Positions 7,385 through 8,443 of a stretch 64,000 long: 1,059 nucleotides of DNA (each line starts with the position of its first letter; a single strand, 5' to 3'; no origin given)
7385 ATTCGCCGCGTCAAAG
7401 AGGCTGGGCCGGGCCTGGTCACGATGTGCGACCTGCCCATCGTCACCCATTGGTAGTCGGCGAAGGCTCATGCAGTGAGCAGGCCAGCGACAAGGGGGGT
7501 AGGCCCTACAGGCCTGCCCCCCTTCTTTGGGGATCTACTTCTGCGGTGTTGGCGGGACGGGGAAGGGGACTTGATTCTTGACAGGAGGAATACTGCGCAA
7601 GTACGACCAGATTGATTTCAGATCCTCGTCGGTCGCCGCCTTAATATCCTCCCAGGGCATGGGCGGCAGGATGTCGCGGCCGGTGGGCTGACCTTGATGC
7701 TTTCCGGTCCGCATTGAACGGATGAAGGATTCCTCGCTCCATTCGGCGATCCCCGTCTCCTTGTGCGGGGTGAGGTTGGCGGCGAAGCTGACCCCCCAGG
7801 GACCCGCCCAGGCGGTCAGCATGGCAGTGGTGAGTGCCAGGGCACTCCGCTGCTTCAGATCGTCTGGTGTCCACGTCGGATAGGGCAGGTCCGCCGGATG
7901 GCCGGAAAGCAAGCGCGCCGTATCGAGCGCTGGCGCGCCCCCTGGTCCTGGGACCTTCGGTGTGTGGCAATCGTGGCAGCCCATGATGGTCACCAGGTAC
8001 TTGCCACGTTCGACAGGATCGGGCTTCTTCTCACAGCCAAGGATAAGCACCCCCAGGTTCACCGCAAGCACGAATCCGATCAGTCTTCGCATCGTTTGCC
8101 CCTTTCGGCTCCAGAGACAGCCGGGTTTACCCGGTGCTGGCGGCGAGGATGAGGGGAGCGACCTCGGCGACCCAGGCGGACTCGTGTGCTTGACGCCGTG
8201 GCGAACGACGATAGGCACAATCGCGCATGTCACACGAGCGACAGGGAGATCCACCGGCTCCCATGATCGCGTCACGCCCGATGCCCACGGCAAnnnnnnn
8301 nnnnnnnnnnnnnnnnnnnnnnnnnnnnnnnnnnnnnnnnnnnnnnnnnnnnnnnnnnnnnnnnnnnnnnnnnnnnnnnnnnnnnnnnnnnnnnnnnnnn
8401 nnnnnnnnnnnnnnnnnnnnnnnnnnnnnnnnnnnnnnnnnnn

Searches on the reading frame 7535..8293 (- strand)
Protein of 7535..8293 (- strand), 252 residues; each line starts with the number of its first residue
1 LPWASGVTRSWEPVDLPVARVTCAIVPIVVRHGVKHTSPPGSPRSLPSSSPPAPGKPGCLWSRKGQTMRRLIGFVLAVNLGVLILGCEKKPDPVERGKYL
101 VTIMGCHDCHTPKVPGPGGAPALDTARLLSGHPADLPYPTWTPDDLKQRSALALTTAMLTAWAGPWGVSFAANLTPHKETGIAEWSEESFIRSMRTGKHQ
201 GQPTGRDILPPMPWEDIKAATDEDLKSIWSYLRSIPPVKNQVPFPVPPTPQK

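Call 56: search_protein_families(library=pfam, proteins=[window:7535-8293:-], max_evalue=0.01)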
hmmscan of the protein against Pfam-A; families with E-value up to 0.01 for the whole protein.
window:7535-8293:- (252 aa): 2 families
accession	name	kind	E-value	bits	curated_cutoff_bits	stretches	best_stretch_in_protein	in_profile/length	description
PF00034.26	Cytochrom_C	-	3.8e-05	25.4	21.3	1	94-235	1-89/90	Cytochrome c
PF13442.11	Cytochrome_CBB3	-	0.003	18.3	27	0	94-147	3-38/68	Cytochrome C oxidase, cbb3-type, subunit III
